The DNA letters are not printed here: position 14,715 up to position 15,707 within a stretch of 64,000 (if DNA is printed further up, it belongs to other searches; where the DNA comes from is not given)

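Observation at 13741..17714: Translationally coupled four-gene operon: multi-cluster ferredoxin, W/Mo aldehyde:ferredoxin oxidoreductase, membrane-anchored SagB-type dehydrogenase, secreted 375-aa protein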

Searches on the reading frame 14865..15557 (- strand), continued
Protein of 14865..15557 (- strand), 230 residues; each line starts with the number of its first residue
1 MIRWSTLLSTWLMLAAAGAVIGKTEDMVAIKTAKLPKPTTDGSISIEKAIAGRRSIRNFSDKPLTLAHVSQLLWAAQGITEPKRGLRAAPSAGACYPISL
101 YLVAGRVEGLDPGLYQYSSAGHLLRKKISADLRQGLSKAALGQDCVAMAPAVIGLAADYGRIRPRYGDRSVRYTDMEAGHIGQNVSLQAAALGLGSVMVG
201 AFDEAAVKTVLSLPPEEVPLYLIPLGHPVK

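Call 47: search_solved_structures(query=window:14865-15557:-, max_evalue=1e-8, show_alignments=5)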
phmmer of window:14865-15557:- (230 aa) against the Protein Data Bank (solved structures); distinct sequences matched with E-value up to 1e-8: 12.
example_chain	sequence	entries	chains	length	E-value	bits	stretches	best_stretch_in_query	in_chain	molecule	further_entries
3eo7_A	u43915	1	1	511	3.9e-37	131.3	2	43-228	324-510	Putative Nitroreductase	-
8cqs_A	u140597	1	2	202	1.8e-23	86.6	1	29-227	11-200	Nitroreductase-like protein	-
3hoi_A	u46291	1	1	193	5.2e-20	75.3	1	30-227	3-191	FMN-dependent nitroreductase BF3017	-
3hj9_A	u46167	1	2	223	1.4e-18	70.7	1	32-226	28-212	Oxidoreductase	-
7ly5_B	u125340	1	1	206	8.7e-12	48.4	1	46-225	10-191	BmdC, oxidase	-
7ly7_B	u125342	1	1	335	1.8e-11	47.4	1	43-224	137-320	BmdC, Oxidase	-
7ly4_A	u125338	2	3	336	1.9e-11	47.4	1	43-224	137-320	BmdC, Oxidase | BmdC, NRPS oxidase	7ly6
5lq4_A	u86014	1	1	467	8.8e-10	41.9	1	37-217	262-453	CyaGox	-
4dn2_A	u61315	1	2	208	9e-10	41.9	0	142-229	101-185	Nitroreductase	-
8pz5_A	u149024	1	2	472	9e-10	41.9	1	37-217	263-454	SagB-type dehydrogenase domain protein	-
5lq4_B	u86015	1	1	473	9e-10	41.8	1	37-217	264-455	CyaGox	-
4g8s_A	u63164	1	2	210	2e-09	40.7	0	143-228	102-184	Nitroreductase family protein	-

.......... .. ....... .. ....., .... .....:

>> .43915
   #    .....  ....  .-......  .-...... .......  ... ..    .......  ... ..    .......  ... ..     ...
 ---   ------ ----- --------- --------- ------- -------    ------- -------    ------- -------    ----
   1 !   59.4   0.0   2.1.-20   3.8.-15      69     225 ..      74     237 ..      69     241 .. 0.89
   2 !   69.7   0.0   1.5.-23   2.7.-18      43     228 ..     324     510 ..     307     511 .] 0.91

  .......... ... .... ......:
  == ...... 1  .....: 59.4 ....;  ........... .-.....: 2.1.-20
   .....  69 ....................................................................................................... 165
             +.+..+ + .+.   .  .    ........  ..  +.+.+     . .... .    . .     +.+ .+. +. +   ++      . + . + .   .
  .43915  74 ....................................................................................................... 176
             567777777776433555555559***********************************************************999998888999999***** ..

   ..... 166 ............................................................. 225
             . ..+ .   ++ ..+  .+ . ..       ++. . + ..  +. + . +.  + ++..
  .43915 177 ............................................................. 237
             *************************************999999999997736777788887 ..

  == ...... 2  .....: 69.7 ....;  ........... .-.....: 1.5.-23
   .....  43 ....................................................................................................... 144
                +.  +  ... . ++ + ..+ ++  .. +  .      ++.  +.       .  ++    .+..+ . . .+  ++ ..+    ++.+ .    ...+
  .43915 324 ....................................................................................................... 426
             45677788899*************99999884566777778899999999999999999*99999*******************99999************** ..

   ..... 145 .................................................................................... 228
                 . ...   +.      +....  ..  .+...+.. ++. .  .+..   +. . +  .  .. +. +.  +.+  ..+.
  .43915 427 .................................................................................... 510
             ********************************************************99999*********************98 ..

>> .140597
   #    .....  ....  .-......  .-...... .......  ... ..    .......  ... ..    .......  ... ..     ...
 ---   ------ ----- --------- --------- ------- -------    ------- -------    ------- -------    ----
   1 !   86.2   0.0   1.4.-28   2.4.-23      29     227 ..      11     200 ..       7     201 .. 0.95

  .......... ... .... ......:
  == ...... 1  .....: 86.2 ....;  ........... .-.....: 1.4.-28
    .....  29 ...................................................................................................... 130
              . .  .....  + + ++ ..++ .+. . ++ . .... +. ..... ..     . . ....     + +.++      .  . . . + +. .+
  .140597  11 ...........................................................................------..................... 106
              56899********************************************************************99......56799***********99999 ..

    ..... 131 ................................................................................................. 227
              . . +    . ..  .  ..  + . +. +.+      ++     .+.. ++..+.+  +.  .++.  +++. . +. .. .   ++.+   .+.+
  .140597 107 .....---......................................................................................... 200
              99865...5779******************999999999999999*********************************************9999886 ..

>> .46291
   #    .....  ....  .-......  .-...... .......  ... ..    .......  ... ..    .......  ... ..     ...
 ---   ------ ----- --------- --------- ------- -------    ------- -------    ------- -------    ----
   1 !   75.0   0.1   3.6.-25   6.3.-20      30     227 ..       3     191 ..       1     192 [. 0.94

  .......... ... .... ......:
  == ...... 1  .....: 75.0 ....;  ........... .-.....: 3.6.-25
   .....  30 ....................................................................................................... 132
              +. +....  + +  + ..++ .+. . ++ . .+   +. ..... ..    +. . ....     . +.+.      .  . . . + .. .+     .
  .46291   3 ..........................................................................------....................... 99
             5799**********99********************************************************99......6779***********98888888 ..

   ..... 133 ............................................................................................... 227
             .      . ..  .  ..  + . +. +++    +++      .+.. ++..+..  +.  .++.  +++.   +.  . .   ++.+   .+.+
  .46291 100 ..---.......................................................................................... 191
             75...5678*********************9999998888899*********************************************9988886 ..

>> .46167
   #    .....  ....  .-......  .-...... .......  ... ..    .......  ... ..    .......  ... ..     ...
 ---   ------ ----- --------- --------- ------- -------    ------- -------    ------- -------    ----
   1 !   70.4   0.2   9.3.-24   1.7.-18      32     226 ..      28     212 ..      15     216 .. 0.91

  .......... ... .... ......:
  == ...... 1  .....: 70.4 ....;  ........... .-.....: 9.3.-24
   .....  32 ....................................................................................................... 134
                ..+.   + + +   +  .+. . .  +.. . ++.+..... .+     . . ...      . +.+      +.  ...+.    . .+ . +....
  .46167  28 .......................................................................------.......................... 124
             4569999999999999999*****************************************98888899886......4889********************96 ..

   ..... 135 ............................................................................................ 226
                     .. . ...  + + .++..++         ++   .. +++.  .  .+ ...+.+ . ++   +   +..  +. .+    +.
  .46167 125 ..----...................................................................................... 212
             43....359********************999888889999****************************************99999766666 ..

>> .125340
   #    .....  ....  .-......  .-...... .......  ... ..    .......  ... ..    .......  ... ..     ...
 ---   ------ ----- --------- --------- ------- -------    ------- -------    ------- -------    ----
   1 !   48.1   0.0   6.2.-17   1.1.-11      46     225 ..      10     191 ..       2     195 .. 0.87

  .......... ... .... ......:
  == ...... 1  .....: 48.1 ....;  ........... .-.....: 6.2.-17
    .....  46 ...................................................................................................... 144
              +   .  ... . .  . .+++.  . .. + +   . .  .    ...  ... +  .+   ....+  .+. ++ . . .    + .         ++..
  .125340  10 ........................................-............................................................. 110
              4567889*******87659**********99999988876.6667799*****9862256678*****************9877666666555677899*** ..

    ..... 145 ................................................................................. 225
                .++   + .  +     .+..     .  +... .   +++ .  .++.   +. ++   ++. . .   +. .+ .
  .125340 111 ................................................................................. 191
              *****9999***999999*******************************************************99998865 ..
